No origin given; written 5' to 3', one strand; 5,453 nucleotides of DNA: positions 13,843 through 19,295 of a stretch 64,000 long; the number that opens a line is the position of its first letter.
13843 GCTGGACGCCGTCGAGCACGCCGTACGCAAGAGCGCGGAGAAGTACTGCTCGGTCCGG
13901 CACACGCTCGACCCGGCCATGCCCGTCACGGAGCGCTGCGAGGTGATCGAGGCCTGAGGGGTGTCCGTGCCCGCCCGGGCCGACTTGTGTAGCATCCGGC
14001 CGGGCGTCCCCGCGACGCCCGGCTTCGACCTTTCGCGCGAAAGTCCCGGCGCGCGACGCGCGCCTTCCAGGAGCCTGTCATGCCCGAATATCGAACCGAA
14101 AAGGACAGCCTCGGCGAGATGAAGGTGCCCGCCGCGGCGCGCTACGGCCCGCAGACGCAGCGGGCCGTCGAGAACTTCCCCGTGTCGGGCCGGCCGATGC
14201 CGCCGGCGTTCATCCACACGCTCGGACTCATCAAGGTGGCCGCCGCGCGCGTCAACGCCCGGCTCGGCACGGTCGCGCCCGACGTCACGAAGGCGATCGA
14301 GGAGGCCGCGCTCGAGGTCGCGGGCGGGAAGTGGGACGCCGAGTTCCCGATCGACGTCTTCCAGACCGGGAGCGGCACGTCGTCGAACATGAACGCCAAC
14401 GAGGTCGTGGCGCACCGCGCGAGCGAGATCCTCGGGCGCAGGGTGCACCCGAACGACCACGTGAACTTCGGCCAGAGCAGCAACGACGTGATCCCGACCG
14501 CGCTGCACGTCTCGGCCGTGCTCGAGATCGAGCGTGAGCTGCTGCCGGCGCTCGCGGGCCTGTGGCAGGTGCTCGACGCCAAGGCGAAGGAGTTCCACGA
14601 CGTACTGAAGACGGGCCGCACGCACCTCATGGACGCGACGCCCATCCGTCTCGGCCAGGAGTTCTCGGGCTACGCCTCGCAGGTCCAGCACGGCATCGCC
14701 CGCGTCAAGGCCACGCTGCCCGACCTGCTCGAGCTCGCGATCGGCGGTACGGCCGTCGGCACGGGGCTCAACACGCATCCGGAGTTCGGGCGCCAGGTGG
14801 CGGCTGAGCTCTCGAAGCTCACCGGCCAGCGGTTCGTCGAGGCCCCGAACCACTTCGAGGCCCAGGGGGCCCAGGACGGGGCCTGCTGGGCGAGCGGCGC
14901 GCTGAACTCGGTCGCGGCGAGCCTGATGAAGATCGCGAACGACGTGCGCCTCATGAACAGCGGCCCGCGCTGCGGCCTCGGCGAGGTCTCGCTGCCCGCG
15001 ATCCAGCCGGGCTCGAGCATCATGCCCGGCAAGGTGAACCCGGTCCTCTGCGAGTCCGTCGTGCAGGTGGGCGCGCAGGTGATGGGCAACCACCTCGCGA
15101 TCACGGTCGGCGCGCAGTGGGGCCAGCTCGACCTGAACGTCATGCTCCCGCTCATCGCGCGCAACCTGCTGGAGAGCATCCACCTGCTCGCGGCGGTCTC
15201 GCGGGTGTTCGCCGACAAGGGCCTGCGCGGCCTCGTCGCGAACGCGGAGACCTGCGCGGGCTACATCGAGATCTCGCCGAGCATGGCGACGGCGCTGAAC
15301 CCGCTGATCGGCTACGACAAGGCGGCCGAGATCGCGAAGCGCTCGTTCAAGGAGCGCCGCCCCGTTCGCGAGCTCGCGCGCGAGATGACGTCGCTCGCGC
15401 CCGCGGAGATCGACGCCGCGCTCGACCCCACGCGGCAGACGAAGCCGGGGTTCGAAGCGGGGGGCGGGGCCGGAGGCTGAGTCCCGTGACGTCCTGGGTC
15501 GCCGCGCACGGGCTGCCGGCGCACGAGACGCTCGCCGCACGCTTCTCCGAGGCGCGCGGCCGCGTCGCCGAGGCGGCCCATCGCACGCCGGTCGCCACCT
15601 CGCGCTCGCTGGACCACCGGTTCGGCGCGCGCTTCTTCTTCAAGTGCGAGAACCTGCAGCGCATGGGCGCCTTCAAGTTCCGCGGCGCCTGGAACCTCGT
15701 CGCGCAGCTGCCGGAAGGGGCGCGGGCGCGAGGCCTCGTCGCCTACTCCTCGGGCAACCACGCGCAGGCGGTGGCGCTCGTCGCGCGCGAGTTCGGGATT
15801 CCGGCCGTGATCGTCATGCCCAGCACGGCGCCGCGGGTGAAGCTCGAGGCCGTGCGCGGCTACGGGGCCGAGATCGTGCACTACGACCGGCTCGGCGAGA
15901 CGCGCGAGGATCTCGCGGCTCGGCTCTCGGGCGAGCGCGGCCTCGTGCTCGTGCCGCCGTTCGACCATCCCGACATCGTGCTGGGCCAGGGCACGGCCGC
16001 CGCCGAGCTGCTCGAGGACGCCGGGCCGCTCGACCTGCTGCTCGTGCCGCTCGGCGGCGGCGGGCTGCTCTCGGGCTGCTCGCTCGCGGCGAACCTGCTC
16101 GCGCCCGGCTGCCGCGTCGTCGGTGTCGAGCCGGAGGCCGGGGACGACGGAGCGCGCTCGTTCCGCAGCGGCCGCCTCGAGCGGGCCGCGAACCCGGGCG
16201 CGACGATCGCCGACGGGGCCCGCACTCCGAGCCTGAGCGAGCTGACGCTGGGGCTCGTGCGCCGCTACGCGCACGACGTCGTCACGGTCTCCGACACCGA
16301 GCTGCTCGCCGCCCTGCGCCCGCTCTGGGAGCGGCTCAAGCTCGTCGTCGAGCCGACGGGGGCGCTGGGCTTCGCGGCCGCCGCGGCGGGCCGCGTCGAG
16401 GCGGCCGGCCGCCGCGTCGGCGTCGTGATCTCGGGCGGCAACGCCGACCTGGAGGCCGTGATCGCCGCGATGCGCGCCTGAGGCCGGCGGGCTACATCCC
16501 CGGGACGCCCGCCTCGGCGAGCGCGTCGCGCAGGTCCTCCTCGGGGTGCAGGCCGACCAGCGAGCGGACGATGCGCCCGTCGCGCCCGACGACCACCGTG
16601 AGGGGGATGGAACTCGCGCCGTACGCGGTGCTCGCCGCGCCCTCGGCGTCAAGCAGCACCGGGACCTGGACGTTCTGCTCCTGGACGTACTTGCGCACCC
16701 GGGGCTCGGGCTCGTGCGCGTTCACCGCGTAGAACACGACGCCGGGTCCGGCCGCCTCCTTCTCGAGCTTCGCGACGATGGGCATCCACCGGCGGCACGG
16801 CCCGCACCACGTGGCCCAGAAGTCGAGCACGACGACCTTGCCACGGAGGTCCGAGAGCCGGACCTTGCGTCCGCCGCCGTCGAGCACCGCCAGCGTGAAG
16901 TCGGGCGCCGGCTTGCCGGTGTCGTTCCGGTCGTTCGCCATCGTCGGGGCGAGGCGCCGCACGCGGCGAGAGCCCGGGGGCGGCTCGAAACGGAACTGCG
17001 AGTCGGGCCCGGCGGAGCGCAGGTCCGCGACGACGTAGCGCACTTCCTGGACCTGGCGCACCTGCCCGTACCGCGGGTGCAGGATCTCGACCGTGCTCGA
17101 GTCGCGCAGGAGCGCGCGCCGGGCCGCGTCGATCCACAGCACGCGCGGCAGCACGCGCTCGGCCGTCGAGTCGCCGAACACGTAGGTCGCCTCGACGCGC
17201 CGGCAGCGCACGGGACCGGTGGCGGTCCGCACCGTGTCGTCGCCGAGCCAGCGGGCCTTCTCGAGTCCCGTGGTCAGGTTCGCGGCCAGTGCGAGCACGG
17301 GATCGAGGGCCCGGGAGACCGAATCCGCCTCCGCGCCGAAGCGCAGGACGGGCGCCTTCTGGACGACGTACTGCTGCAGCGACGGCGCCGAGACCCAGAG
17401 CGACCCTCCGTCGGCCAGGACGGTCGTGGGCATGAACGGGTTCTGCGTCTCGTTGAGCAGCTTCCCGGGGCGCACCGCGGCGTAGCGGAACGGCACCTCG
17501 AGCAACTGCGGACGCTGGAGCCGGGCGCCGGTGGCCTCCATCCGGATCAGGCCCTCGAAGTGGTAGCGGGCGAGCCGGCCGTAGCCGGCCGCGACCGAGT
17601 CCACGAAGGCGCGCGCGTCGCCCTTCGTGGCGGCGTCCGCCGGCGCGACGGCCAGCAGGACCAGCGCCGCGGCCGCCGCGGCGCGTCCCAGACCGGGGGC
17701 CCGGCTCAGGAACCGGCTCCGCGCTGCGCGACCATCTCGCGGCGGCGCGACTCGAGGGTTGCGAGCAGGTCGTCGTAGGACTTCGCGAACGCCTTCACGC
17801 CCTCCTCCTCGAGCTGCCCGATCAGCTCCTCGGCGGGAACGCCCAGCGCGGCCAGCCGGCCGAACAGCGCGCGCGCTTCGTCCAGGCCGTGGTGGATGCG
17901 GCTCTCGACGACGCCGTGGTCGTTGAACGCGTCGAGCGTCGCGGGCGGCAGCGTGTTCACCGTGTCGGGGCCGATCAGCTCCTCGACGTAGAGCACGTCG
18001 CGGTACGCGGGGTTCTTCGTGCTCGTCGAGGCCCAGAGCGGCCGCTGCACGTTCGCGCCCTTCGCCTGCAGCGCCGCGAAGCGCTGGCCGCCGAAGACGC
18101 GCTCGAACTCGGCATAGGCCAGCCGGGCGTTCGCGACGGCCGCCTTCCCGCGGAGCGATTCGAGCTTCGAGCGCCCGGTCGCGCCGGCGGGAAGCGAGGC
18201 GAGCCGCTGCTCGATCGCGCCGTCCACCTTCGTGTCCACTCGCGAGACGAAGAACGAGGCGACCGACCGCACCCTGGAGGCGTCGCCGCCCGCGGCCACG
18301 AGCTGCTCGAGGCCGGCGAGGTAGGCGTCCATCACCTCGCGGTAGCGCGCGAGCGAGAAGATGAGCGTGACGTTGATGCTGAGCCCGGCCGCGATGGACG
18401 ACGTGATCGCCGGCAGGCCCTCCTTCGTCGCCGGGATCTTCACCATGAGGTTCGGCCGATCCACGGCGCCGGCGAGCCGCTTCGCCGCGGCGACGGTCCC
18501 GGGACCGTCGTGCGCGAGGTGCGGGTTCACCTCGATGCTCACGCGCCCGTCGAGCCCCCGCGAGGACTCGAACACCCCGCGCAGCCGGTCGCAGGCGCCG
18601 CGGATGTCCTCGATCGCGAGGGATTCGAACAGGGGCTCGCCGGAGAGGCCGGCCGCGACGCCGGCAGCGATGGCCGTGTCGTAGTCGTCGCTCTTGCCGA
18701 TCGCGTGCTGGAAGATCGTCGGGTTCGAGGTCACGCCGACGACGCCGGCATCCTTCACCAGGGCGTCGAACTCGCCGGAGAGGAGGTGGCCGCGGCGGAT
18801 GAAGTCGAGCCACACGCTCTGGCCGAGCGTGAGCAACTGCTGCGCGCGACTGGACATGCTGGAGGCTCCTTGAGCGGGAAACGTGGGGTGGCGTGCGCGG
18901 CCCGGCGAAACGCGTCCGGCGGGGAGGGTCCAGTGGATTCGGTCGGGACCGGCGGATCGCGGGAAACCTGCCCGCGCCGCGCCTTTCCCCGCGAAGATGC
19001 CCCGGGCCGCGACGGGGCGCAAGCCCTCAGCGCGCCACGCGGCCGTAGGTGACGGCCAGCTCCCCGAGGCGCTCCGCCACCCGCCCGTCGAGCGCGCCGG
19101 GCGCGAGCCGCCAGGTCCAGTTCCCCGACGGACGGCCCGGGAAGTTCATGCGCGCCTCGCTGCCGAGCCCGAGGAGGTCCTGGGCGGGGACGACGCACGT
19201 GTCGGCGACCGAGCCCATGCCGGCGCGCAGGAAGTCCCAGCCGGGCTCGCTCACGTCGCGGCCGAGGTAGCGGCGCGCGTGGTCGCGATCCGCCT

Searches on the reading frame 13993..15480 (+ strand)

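Call 73: search_protein_families(library=pfam, proteins=[window:13993-15480:+], max_evalue=0.0001)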
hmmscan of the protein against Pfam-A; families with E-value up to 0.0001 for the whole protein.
window:13993-15480:+ (495 aa): 2 families
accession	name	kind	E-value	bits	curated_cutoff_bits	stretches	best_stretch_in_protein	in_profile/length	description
PF00206.25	Lyase_1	-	3.3e-99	332.7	27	1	41-365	1-312/312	Lyase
PF10415.14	FumaraseC_C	-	2.4e-17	63.5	32.5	1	432-481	2-51/54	Fumarase C C-terminus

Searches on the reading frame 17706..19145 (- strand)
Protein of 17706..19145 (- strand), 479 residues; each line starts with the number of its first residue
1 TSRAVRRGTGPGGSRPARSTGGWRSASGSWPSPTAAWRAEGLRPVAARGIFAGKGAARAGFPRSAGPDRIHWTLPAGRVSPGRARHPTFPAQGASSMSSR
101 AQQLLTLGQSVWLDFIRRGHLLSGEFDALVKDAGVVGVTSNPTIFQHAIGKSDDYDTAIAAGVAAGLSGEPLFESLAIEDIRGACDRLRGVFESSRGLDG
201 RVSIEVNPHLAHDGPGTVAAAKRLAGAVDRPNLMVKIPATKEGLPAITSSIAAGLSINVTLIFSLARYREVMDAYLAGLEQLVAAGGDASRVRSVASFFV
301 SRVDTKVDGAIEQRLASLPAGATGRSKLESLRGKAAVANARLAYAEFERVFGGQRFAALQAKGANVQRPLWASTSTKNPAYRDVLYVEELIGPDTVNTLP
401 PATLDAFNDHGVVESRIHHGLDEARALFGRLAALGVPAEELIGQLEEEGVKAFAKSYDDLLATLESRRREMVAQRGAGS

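Call 73: search_protein_families(library=pfam, proteins=[window:17706-19145:-], max_evalue=0.0001)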
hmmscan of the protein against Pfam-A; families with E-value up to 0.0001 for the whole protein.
window:17706-19145:- (479 aa): 1 family
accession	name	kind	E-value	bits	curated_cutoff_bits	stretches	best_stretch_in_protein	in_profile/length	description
PF00923.25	TAL_FSA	-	3.4e-77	260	27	1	111-463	1-284/285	Transaldolase/Fructose-6-phosphate aldolase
